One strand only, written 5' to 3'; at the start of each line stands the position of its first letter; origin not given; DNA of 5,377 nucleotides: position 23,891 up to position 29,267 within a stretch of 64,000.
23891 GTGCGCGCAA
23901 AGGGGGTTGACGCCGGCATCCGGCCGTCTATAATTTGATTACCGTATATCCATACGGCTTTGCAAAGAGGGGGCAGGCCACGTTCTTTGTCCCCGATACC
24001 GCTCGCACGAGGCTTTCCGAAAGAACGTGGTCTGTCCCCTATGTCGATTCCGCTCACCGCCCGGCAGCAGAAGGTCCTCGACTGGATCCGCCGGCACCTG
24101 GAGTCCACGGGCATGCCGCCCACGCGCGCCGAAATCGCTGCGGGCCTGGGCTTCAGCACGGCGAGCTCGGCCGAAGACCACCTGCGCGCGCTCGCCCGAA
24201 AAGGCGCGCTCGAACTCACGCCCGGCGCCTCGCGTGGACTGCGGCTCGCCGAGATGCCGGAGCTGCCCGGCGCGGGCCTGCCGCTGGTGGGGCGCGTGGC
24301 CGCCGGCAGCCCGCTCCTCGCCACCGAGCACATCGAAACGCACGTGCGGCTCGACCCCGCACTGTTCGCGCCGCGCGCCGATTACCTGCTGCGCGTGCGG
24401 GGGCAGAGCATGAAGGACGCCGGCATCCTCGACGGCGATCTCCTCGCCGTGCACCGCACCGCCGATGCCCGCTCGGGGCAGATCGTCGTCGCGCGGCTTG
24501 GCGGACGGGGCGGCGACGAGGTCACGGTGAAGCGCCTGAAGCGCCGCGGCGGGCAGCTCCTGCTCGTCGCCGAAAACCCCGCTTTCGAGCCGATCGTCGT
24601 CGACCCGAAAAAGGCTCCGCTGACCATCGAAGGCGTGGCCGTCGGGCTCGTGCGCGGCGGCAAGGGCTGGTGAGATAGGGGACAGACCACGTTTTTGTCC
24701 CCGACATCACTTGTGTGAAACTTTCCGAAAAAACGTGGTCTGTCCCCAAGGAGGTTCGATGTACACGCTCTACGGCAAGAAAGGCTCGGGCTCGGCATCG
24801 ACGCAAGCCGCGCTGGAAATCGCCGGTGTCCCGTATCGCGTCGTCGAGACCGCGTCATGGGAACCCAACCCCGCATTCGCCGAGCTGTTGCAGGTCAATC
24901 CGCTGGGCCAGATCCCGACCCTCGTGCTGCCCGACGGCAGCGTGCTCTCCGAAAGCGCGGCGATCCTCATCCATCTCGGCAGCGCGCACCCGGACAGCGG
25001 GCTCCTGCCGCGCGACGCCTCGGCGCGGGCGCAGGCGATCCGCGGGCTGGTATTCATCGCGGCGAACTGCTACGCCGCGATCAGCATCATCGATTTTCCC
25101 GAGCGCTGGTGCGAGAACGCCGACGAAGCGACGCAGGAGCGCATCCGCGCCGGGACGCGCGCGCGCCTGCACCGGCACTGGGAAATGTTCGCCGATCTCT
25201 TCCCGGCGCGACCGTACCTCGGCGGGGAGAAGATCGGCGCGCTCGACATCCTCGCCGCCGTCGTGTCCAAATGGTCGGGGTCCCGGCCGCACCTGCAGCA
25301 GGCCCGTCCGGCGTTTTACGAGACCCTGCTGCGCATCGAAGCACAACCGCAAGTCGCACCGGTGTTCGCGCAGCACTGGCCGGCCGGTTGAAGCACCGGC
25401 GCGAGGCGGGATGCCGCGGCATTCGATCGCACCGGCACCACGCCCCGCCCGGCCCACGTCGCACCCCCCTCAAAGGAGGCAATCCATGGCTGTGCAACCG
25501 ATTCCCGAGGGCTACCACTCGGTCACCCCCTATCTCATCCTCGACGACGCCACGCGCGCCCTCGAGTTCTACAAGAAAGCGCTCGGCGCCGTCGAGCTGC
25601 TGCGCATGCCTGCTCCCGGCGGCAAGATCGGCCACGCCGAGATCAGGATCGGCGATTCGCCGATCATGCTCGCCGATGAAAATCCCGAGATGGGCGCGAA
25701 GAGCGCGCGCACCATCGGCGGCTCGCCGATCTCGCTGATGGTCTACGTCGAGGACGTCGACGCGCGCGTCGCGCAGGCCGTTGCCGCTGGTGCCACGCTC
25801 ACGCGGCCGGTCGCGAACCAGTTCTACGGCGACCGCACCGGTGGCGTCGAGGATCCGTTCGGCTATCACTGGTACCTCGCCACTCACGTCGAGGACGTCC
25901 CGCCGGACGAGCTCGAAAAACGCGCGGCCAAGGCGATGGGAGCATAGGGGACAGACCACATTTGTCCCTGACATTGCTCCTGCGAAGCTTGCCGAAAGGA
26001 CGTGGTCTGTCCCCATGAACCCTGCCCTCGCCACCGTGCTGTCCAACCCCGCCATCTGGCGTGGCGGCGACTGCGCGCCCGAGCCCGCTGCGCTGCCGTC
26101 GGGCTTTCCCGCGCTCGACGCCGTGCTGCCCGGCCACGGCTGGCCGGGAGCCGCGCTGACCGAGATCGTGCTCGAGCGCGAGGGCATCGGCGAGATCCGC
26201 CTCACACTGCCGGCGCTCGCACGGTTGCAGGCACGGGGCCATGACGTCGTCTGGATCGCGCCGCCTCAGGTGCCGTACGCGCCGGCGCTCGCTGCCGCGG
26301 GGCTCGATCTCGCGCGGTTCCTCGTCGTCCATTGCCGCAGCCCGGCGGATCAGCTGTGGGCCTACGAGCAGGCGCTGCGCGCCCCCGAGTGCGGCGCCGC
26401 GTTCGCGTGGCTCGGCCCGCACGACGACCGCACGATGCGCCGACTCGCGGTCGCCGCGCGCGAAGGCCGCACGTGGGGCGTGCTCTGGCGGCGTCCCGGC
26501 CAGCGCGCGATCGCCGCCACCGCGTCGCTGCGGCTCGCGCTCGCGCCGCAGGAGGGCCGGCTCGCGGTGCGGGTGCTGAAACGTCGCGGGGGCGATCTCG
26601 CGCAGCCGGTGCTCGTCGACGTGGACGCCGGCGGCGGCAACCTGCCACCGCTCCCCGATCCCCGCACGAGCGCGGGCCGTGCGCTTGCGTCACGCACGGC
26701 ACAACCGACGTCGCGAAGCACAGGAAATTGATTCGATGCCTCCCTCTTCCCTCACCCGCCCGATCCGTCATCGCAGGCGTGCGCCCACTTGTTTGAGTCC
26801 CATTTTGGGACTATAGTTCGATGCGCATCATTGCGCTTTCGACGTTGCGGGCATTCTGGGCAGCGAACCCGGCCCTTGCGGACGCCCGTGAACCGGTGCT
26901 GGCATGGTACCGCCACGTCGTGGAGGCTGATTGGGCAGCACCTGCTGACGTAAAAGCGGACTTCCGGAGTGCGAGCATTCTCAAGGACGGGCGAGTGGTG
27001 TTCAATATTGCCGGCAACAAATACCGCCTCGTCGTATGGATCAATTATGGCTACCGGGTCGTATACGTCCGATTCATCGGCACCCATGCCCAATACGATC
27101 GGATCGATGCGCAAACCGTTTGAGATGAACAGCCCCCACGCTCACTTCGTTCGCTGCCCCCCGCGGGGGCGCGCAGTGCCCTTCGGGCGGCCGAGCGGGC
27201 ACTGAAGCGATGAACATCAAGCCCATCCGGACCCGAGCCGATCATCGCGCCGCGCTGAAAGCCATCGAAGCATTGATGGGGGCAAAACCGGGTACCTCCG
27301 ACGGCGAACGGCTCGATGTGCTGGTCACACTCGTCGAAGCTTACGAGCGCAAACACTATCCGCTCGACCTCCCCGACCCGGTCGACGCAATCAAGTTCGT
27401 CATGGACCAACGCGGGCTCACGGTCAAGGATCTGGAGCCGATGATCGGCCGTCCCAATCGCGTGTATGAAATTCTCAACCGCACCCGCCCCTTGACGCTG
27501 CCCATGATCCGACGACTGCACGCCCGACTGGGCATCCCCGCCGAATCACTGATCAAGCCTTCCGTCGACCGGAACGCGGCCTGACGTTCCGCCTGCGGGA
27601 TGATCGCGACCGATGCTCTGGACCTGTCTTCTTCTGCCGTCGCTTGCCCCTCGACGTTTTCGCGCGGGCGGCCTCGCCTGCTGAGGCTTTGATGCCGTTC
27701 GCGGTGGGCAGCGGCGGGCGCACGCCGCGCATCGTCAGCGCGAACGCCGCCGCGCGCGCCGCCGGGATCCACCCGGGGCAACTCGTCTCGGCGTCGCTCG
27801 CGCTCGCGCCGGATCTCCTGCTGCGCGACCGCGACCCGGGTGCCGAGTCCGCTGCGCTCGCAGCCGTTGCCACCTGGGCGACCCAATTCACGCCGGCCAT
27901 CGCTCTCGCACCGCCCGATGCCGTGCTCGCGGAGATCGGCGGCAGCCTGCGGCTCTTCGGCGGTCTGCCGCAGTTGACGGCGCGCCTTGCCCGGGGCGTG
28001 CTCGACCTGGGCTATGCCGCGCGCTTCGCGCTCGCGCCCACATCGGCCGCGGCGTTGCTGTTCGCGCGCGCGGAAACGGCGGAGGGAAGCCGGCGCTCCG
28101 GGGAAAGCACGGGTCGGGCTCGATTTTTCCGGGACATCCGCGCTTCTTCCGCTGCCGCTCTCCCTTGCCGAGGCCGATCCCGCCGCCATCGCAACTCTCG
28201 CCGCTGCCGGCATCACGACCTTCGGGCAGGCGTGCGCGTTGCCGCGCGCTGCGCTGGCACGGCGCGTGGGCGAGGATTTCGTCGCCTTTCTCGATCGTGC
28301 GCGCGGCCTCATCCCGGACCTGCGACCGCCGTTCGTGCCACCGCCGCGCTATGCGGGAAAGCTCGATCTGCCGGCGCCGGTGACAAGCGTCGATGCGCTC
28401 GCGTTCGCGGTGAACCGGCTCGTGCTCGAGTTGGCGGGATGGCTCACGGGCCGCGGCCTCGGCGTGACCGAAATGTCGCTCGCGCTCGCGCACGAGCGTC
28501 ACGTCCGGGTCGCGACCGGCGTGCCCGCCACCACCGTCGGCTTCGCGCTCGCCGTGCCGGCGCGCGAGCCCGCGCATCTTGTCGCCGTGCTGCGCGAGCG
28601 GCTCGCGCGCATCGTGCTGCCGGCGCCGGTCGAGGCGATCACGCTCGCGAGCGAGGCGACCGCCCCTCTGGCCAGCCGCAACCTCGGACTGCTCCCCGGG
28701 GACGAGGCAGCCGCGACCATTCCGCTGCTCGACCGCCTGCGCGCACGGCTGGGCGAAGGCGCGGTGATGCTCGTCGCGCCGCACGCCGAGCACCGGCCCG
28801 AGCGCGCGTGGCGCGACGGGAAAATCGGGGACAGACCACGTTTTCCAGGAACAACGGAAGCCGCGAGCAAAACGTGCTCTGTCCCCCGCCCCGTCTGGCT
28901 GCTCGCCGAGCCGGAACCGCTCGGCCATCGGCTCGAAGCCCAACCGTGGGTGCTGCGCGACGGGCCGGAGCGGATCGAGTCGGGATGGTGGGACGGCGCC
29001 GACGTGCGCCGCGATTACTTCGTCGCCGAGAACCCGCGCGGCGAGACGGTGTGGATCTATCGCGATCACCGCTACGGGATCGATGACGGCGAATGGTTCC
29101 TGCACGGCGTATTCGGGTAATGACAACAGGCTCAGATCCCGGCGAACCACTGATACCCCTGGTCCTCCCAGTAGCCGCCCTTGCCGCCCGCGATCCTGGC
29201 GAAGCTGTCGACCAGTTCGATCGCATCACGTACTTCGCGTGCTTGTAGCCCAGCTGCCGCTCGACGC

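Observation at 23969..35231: Five copies of a 60-75 bp perfect-stem palindromic (REPIN/MITE-like) element, all confined to the lexA-imuA-imuB-dnaE2 locus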

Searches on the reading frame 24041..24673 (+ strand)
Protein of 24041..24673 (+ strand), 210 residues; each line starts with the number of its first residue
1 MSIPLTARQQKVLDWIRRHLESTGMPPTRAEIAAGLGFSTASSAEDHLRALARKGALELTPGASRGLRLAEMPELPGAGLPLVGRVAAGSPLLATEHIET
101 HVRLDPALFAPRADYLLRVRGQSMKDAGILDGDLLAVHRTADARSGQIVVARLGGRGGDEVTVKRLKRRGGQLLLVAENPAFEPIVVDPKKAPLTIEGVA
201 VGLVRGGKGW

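Call 14: search_protein_families(library=pfam, proteins=[window:24041-24670:+], max_evalue=0.01)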
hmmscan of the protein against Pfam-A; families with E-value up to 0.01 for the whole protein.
window:24041-24670:+ (210 aa): 2 families
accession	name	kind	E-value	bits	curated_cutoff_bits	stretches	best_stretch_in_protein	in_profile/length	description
PF00717.28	Peptidase_S24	-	5.8e-33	113.5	23.3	1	81-201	1-116/116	Peptidase S24-like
PF01726.22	LexA_DNA_bind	-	1.9e-26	92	23.7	1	4-66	3-65/65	LexA DNA binding domain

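Call 16: find_encoding_contigs(protein=window:24041-24673:+, flank=10000, max_places=10)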
Protein window:24041-24673:+ (210 aa): no gene with exactly this product is on record in the collection.

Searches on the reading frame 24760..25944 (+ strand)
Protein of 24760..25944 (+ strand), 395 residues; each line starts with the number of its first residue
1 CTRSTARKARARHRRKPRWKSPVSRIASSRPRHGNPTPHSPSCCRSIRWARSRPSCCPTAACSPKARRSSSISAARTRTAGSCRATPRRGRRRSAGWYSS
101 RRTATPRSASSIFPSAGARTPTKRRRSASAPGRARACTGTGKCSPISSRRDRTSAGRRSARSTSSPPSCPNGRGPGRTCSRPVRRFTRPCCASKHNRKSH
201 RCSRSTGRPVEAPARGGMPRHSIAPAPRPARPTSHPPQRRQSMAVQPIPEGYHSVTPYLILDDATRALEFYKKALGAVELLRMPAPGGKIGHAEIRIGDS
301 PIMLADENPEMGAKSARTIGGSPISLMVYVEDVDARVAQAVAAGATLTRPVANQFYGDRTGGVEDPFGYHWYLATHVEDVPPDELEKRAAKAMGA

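Call 14: search_protein_families(library=pfam, proteins=[window:24760-25944:+], max_evalue=0.01)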
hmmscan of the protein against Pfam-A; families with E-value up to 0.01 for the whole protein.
window:24760-25944:+ (395 aa): 4 families
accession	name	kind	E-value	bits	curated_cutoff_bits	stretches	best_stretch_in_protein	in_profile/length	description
PF00903.31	Glyoxalase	-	1.3e-11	45.4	20.6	1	259-371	7-119/121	Glyoxalase/Bleomycin resistance protein/Dioxygenase superfamily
PF22650.2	At5g48480-like_C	-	8.4e-06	26.5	27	1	329-371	5-47/50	Glyoxalase At5g48480-like C-terminal domain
PF18029.7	Glyoxalase_6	-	1e-05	26.5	23.6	1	262-370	7-102/106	Glyoxalase-like domain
PF22656.2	At5g48480-like_N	-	0.0027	17.9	27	1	264-289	9-34/59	Glyoxalase At5g48480-like, N-terminal domain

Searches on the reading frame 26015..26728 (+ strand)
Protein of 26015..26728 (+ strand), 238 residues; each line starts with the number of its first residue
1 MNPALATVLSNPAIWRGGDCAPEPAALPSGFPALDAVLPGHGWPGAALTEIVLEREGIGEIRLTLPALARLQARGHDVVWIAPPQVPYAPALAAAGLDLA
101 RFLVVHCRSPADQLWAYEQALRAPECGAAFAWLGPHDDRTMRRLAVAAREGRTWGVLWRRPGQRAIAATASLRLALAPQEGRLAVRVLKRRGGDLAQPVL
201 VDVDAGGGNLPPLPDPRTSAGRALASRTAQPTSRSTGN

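Call 14: search_protein_families(library=pfam, proteins=[window:26015-26728:+], max_evalue=0.01)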
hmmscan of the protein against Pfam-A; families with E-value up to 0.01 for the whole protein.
window:26015-26728:+ (238 aa): 1 family
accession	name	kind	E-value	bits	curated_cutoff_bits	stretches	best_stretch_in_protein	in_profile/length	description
PF03846.20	SulA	-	0.001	19.7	23.1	1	48-133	4-90/91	Cell division inhibitor SulA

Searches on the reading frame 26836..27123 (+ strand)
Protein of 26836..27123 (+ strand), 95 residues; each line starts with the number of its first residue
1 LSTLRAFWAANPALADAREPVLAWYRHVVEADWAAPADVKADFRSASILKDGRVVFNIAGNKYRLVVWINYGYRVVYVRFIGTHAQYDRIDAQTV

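Call 14: search_protein_families(library=pfam, proteins=[window:26836-27123:+], max_evalue=0.01)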
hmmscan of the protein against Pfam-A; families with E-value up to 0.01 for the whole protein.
window:26836-27123:+ (95 aa): 1 family
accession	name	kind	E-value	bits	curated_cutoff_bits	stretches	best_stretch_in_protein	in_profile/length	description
PF09907.15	HigB_toxin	-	2.2e-31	108.4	27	1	18-90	2-74/74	HigB_toxin, RelE-like toxic component of a toxin-antitoxin system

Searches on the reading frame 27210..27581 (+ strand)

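Call 14: search_protein_families(library=pfam, proteins=[window:27210-27581:+], max_evalue=0.01)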
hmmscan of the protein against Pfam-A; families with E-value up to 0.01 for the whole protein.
window:27210-27581:+ (124 aa): 2 families
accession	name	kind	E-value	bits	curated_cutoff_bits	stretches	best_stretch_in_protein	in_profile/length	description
PF01381.28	HTH_3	-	0.0016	18.9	23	1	62-112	2-53/55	Helix-turn-helix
PF20467.3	MmeI_C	-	0.0072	17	27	0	5-46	38-79/83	MmeI, C-terminal domain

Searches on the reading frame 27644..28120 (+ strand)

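Call 14: search_protein_families(library=pfam, proteins=[window:27644-28120:+], max_evalue=0.01)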
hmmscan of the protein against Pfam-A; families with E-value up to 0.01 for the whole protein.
window:27644-28120:+ (159 aa): 1 family
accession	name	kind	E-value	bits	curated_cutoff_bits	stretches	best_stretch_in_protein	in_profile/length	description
PF00817.25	IMS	-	9e-13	48.8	23.2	1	17-140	21-146/148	impB/mucB/samB family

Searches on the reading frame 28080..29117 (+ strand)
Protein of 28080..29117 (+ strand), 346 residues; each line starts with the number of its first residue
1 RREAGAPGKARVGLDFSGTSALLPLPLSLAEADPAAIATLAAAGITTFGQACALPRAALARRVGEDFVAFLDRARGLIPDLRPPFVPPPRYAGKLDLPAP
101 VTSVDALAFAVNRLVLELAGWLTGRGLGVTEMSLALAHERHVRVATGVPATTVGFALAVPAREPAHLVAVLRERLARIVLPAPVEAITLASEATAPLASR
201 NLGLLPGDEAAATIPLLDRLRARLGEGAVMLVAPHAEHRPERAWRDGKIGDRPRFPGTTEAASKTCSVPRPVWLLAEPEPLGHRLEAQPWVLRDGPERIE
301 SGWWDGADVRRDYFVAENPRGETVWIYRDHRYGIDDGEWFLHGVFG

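Call 14: search_protein_families(library=pfam, proteins=[window:28080-29117:+], max_evalue=0.01)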
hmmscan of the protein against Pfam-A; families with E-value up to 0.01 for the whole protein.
window:28080-29117:+ (346 aa): 0 families

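Call 29: find_homologous_proteins(query=window:28080-29117:+, max_evalue=1e-20)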
Query window:28080-29117:+ (346 aa): 6906 proteins with E <= 1e-20 among 8000 candidates; the best 120 are listed.
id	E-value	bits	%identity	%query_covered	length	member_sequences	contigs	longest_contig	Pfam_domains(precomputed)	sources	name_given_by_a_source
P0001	1.1e-206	704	94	98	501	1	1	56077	PF00817.26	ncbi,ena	-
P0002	5.6e-198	675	94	94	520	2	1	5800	PF00817.26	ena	-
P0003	1.1e-196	671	93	95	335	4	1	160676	-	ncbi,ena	-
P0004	5.2e-195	666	94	94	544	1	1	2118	PF00817.26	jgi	-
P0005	3.4e-194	663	92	95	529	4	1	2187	PF00817.26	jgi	-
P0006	1.2e-192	658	85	98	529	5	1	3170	PF00817.26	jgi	-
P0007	4.7e-190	649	91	94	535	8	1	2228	PF00817.26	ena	-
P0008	1.5e-189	648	87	98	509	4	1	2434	PF00817.26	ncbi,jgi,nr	ncbi:MAG: DNA polymerase Y family protein [Betaproteobacteria bacterium]|nr:DNA polymerase Y family 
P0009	1.5e-188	644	90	94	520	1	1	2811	PF00817.26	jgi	-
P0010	2.1e-173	595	84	94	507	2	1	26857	PF00817.26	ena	-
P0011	2.2e-172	591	84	93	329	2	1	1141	-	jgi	jgi:protein ImuB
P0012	3.7e-169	581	83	94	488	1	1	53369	PF00817.26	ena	-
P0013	1.7e-168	578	81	94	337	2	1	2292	-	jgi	jgi:protein ImuB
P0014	5.7e-167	573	83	94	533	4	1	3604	PF00817.26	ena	-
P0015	1.1e-166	573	76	99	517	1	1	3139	PF00817.26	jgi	jgi:protein ImuB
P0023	1.4e-162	559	80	94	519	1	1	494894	PF00817.26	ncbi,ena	-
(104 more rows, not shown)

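Call 32: find_encoding_contigs(protein=P0001, flank=10000, max_places=3)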
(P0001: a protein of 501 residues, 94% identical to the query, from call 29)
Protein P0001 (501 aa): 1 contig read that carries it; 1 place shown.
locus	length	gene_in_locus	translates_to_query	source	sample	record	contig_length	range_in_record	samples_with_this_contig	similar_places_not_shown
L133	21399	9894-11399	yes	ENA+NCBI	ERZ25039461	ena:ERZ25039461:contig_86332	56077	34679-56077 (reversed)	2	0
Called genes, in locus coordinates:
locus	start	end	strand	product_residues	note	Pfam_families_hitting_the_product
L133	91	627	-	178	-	PF01613:Flavin_Reduct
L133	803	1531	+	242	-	-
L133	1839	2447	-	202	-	PF00563:EAL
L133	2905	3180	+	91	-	-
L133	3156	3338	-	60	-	-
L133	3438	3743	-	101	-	-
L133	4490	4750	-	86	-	-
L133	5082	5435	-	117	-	PF09361:Phasin_2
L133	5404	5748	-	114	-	-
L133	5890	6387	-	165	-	-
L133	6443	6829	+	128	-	-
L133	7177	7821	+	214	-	PF01726:LexA_DNA_bind, PF00717:Peptidase_S24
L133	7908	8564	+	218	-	PF02798:GST_N, PF13417:GST_N_3 (weak), PF13409:GST_N_2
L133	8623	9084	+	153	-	PF00903:Glyoxalase, PF22656:At5g48480-like_N (faint), PF22650:At5g48480-like_C (weak)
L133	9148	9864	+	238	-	-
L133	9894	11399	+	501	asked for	PF00817:IMS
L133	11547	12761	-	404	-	PF07690:MFS_1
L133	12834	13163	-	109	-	PF04185:Phosphoesterase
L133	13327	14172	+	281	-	-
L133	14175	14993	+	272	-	-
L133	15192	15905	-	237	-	PF00246:Peptidase_M14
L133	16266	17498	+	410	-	PF02811:PHP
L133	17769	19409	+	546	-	PF07733:DNA_pol3_alpha, PF17657:DNA_pol3_finger, PF14579:HHH_6 (faint)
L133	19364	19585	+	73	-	PF01336:tRNA_anti-codon (weak)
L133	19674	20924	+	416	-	PF01134:GIDA (faint), PF03486:HI0933_like (faint), PF07992:Pyr_redox_2, PF13450:NAD_binding_8 (faint), PF13738:Pyr_redox_3 (faint), PF00070:Pyr_redox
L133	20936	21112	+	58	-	-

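Call 33: find_encoding_contigs(protein=P0003, flank=10000, max_places=3)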
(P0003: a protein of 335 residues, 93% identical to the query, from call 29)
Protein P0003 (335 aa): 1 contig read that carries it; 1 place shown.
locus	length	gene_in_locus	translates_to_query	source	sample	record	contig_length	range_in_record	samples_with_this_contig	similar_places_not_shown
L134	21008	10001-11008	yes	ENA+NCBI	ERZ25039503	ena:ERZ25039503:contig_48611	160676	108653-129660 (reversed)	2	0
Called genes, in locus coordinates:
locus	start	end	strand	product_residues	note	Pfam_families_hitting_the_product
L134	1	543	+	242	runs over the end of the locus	-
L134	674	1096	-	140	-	-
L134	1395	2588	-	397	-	PF00990:GGDEF, PF00563:EAL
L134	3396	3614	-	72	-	-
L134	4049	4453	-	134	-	-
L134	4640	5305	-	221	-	PF09361:Phasin_2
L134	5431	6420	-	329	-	PF08240:ADH_N, PF00107:ADH_zinc_N (weak)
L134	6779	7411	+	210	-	PF01726:LexA_DNA_bind, PF00717:Peptidase_S24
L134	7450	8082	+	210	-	PF02798:GST_N, PF13417:GST_N_3, PF13409:GST_N_2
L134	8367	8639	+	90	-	PF22650:At5g48480-like_C (weak)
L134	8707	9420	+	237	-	-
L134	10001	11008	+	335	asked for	-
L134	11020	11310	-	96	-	PF00174:Oxidored_molyb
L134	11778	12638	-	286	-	PF01292:Ni_hydr_CYTB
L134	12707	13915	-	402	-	PF00083:Sugar_tr (faint), PF07690:MFS_1, PF12832:MFS_1_like (faint), PF07690:MFS_1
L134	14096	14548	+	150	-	-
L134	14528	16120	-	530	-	PF04185:Phosphoesterase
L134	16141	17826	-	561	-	PF00246:Peptidase_M14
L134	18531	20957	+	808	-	PF07733:DNA_pol3_alpha, PF17657:DNA_pol3_finger, PF14579:HHH_6 (weak)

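Call 55: find_encoding_contigs(protein=P0023, flank=10000, max_places=2)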
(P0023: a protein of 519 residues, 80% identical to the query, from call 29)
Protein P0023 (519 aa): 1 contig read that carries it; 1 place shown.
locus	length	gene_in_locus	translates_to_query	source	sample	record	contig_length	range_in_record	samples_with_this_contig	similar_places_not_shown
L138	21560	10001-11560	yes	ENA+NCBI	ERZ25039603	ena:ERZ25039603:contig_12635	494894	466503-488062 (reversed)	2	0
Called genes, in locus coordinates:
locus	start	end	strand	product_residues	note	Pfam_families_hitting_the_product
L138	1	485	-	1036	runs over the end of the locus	PF00501:AMP-binding, PF00550:PP-binding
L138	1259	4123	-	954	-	PF00672:HAMP, PF01590:GAF (weak), PF00990:GGDEF, PF00563:EAL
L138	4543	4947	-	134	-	-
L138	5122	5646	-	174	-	PF09361:Phasin_2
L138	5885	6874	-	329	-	PF08240:ADH_N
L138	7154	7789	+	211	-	PF01726:LexA_DNA_bind, PF00717:Peptidase_S24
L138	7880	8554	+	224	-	PF02798:GST_N, PF13417:GST_N_3, PF13409:GST_N_2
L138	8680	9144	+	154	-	PF00903:Glyoxalase, PF18029:Glyoxalase_6 (weak), PF22650:At5g48480-like_C (weak)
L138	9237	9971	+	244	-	-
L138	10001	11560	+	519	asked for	PF00817:IMS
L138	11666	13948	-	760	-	-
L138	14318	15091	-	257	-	PF00174:Oxidored_molyb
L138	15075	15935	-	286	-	PF01292:Ni_hydr_CYTB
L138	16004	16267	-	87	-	-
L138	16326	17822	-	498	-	PF04185:Phosphoesterase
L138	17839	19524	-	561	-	PF00246:Peptidase_M14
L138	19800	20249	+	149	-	PF02811:PHP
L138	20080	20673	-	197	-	-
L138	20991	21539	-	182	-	-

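Call 56: find_encoding_contigs(protein=P0012, flank=10000, max_places=2)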
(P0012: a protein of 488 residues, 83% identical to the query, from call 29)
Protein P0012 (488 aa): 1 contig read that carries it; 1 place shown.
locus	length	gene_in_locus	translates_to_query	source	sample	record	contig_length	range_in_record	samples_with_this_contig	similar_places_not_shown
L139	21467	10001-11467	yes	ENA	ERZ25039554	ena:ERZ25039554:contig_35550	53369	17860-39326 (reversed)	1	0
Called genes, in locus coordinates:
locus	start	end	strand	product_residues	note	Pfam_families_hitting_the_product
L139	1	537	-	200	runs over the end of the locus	PF00563:EAL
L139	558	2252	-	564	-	PF00672:HAMP, PF01590:GAF (weak), PF00990:GGDEF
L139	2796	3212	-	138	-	PF08334:T2SSG (faint)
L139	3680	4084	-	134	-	-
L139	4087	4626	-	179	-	PF09361:Phasin_2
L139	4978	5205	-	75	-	-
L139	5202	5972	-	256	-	-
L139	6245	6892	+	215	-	PF01726:LexA_DNA_bind, PF00717:Peptidase_S24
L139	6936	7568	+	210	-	PF02798:GST_N, PF13417:GST_N_3 (weak), PF13409:GST_N_2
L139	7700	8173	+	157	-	PF00903:Glyoxalase, PF18029:Glyoxalase_6 (weak), PF22650:At5g48480-like_C (weak)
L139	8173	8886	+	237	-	-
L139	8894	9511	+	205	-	PF05163:DinB, PF12867:DinB_2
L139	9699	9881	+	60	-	-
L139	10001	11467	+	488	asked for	PF00817:IMS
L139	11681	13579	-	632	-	PF00224:PK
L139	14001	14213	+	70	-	PF12085:DUF3562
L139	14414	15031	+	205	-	-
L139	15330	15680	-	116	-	-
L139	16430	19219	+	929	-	PF00486:Trans_reg_C, PF13191:AAA_16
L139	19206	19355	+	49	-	-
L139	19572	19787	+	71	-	-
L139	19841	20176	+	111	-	-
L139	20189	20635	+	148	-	-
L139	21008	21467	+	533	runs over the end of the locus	PF02321:OEP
